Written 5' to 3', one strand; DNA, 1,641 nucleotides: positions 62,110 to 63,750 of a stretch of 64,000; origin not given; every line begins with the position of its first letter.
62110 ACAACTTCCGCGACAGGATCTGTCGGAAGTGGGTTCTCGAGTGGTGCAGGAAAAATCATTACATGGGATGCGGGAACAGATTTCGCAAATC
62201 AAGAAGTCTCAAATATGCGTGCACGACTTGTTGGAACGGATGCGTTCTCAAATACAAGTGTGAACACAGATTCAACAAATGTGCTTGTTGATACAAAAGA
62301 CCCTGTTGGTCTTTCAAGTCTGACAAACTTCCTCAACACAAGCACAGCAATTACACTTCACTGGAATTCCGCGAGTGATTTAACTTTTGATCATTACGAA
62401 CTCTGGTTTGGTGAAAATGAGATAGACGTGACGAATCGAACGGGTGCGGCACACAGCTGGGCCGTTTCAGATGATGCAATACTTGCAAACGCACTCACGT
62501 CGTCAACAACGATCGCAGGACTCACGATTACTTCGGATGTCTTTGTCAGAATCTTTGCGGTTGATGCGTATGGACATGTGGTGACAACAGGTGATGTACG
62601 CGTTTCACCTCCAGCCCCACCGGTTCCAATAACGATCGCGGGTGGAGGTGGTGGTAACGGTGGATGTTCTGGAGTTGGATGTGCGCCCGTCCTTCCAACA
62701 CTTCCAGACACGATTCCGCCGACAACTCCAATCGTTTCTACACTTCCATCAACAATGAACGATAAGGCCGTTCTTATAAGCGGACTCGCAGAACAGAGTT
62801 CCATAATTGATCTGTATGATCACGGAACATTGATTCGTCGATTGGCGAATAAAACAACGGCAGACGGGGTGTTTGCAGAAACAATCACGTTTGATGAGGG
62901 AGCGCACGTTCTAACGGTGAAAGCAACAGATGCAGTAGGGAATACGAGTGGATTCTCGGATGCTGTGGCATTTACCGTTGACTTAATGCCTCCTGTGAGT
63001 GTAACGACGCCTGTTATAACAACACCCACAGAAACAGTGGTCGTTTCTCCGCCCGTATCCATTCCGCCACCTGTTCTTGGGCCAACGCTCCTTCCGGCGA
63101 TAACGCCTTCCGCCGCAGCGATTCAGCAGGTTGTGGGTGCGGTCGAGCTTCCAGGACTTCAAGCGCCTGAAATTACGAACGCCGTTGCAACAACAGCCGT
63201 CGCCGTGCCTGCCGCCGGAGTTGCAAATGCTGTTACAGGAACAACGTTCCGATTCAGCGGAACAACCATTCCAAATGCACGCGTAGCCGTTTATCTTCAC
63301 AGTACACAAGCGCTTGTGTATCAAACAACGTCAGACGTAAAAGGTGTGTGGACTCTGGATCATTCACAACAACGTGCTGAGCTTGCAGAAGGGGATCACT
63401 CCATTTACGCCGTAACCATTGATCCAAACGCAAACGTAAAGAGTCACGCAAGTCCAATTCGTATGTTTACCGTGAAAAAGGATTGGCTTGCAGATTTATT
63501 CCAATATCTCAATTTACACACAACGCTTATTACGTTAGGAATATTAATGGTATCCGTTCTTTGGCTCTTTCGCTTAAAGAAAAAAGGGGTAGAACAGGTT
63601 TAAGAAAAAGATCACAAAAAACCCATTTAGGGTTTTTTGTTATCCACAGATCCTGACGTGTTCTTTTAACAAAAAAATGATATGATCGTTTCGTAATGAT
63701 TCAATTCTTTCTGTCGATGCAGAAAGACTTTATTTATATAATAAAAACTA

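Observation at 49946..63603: Two orphan receiver-domain genes, a mini-paralog and a 3982-aa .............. repeated surface protein in one co-directional block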

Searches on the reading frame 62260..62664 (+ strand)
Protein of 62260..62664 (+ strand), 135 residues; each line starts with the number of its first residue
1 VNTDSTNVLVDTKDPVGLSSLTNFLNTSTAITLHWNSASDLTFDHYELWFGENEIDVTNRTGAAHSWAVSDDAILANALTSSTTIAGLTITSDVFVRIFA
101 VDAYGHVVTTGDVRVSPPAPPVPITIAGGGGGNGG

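Call 38: search_protein_families(library=pfam, proteins=[window:62260-62664:+], max_evalue=1)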
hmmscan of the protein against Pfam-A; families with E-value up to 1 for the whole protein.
window:62260-62664:+ (135 aa): 2 families
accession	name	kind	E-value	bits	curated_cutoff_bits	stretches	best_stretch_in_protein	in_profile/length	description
PF00041.27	fn3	-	0.04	14.6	25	1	26-105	11-73/84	Fibronectin type III domain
PF18316.7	S-l_SbsC_C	-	0.16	12.9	26.6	1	75-115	41-83/86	S-layer protein SbsC C-terminal domain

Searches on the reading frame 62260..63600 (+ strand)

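Call 100: search_protein_families(library=ncbifam, proteins=[window:62260-63600:+], max_evalue=0.01)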
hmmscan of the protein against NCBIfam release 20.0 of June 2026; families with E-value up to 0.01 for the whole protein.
window:62260-63600:+ (447 aa): 4 families
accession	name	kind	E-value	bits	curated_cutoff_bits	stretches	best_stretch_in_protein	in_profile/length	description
NF040520.1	Ig_like_BLP2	equivalog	1.2e-07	30.4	750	1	143-241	513-610/730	Ig-like repeat protein Blp2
NF033510.3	Ca_tandemer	repeat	3.5e-06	27.3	50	2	308-392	10-94/96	Ca2+-stabilized repeat-containing adhesin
NF047441.1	Lepto_OmpL47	equivalog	4.6e-05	23.2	250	1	187-248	266-330/336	multi-beta-barrel domain surface protein OmpL47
NF047446.1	barrel_OmpL47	domain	0.0015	19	40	0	212-233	41-62/68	OmpL47-type beta-barrel domain-containing protein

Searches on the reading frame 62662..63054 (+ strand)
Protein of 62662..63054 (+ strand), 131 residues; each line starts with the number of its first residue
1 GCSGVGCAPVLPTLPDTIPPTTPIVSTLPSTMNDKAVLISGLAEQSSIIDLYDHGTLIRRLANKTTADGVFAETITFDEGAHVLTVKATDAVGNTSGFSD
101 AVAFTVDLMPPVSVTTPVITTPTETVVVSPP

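Call 38: search_protein_families(library=pfam, proteins=[window:62662-63054:+], max_evalue=1)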
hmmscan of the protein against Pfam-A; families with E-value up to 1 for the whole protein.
window:62662-63054:+ (131 aa): 4 families
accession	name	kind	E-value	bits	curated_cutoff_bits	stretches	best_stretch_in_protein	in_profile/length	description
PF17936.7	Big_6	-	1.4e-05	25.7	27.6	1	31-100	9-78/83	Bacterial Ig domain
PF19077.6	Big_13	-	4.2e-05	24.4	27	1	39-107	31-101/102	Bacterial Ig-like domain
PF09136.16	Glucodextran_B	-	0.00019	21.7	27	1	64-99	41-76/83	Glucodextranase, domain B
PF24893.1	DUF7743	-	0.02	15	27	1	59-108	49-101/120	Domain of unknown function (DUF7743)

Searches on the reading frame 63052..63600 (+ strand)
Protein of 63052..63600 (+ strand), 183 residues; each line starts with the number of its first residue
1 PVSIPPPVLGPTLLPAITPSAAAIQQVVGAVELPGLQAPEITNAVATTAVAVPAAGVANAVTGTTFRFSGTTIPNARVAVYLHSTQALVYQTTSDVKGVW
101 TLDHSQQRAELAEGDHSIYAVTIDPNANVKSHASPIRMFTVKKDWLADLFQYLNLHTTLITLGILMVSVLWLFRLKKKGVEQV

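Call 38: search_protein_families(library=pfam, proteins=[window:63052-63600:+], max_evalue=1)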
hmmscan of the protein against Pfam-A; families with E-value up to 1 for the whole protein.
window:63052-63600:+ (183 aa): 4 families
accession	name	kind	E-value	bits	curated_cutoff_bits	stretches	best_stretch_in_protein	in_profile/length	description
PF19077.6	Big_13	-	5.8e-06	27.2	27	1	61-133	24-94/102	Bacterial Ig-like domain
PF13620.12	CarboxypepD_reg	-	0.0093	16.7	32.3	1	61-103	2-43/82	Carboxypeptidase regulatory-like domain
PF11974.14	bMG3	-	0.045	14.1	34.9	1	69-121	24-75/103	Bacterial alpha-2-macroglobulin MG3 domain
PF21621.3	MPI_cupin_dom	-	0.17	12.3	27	1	85-135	25-74/79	Mannose-6-phosphate isomerase, cupin domain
